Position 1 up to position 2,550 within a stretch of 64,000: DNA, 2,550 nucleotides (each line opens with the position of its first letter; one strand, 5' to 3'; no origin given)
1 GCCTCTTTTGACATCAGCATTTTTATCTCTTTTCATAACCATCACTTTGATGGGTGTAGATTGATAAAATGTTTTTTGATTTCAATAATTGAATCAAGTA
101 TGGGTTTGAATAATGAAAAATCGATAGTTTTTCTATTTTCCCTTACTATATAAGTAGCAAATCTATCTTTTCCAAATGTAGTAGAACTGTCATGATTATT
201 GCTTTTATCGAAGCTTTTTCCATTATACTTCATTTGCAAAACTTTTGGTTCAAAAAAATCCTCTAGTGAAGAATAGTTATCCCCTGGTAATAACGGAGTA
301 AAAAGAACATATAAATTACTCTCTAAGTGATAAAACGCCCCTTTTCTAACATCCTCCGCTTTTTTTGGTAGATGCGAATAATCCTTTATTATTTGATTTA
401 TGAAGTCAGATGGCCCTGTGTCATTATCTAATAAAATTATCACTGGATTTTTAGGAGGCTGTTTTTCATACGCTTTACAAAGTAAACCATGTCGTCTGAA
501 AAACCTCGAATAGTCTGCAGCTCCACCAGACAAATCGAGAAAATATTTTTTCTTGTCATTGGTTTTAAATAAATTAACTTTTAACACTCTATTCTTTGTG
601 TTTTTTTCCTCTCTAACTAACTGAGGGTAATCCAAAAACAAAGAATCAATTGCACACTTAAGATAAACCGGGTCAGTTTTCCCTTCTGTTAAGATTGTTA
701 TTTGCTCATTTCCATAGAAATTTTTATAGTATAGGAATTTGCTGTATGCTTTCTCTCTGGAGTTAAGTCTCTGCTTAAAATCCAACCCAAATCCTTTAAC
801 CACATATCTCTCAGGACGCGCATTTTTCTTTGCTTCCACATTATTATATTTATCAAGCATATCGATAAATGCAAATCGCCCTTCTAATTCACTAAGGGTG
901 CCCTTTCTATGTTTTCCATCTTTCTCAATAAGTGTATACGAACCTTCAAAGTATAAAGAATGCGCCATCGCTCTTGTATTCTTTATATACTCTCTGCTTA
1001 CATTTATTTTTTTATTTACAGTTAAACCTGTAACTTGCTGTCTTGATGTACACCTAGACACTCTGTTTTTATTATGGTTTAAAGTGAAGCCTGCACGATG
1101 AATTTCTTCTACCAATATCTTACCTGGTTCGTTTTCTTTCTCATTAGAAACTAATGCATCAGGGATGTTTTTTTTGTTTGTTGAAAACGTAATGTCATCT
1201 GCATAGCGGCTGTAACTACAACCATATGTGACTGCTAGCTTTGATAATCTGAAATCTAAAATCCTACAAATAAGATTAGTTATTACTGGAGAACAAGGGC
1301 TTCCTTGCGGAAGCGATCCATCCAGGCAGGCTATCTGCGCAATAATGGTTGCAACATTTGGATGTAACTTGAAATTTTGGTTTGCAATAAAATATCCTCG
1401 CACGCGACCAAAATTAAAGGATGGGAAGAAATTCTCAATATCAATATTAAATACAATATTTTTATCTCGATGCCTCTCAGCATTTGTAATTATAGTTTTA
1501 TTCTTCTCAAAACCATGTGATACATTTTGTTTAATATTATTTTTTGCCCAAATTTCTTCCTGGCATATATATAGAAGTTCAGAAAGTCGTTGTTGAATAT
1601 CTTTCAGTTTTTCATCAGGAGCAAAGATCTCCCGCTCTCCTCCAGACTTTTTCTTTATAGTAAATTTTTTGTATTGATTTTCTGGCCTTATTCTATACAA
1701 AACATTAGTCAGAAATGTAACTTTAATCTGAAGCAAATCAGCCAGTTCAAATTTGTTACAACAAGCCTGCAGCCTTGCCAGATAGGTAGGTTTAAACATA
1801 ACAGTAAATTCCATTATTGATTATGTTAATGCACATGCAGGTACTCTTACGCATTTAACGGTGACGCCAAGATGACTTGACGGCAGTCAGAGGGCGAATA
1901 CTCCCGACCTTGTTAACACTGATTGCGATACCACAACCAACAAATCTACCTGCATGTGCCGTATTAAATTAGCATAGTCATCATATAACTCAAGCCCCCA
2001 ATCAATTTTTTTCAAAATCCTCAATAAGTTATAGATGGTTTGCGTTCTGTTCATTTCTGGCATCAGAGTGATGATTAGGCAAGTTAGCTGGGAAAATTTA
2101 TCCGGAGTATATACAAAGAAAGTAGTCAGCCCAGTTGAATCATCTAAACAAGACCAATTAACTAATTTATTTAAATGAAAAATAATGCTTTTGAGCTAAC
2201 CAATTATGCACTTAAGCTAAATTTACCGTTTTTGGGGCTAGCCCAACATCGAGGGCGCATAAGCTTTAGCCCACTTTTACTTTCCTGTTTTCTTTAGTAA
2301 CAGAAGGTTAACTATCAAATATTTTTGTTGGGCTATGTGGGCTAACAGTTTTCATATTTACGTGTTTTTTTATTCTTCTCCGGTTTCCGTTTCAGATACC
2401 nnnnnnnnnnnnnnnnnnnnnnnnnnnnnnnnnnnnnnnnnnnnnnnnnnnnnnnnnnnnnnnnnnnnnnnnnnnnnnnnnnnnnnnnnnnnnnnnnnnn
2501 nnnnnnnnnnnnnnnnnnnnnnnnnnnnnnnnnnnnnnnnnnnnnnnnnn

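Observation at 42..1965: Retron: msr/msd locus plus RT-TOPRIM fusion, a candidate anti-phage defence system at the window edge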

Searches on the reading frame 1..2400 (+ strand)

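Call 55: search_protein_families(proteins=[L001:7668-8783:-, L001:7156-7671:-, L001:5268-7154:-], library=padloc, max_evalue=0.01)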
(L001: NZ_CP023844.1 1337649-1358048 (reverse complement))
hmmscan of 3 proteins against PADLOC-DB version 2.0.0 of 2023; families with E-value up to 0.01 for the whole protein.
L001:7668-8783:- (371 aa): 2 families
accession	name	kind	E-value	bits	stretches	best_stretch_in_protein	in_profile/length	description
PDLC03852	LmuA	-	1.4e-105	352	1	32-370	8-334/336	-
PDLC03857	LmuA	-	1.7e-11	42.4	1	222-370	171-324/327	-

L001:7156-7671:- (171 aa): 3 families
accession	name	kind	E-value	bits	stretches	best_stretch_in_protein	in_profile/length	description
PDLC03871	LmuC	-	4.1e-57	190.6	1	12-161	7-155/156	-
PDLC03875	LmuC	-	1.4e-18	65.3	1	14-153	3-142/149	-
PDLC03869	LmuC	-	7.4e-10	36.7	1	72-151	83-162/168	-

L001:5268-7154:- (628 aa): 17 families
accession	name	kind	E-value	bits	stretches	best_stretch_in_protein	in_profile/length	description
PDLC03863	LmuB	-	3.8e-176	585.3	1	1-618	2-609/610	-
PDLC03867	LmuB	-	9.3e-73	243.7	1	4-588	6-571/605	-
PDLC03862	LmuB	-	4.6e-37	125.7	1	2-591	7-616/643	-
PDLC03859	LmuB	-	1.8e-26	91.5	1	2-617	3-605/611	-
PDLC03866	LmuB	-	1.2e-13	48.2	2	285-607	295-628/641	-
PDLC03860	LmuB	-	1.3e-07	28.5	1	17-73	20-75/565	-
PDLC03864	LmuB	-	1e-05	22.3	1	321-541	385-599/657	-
PDLC00255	LmuB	-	8.3e-05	19.6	1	19-71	22-75/550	AAA ATPase domain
PDLC00249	LmuB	-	9.7e-05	19.2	1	4-72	6-75/565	AAA ATPase domain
PDLC00256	LmuB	-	0.00026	17.9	1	14-72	17-76/563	AAA ATPase domain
PDLC00069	GajA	-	0.00035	17.1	1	15-62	15-60/687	AAA ATPase domain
PDLC02979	AriA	-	0.00053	17.9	0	14-58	14-57/373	-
PDLC00250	LmuB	-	0.00085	16.1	1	13-63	16-67/582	AAA ATPase domain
PDLC00086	GajA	-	0.0023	14.8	1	13-55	13-54/600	AAA ATPase domain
PDLC00254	LmuB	-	0.0028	14.4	1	17-72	20-80/563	AAA ATPase domain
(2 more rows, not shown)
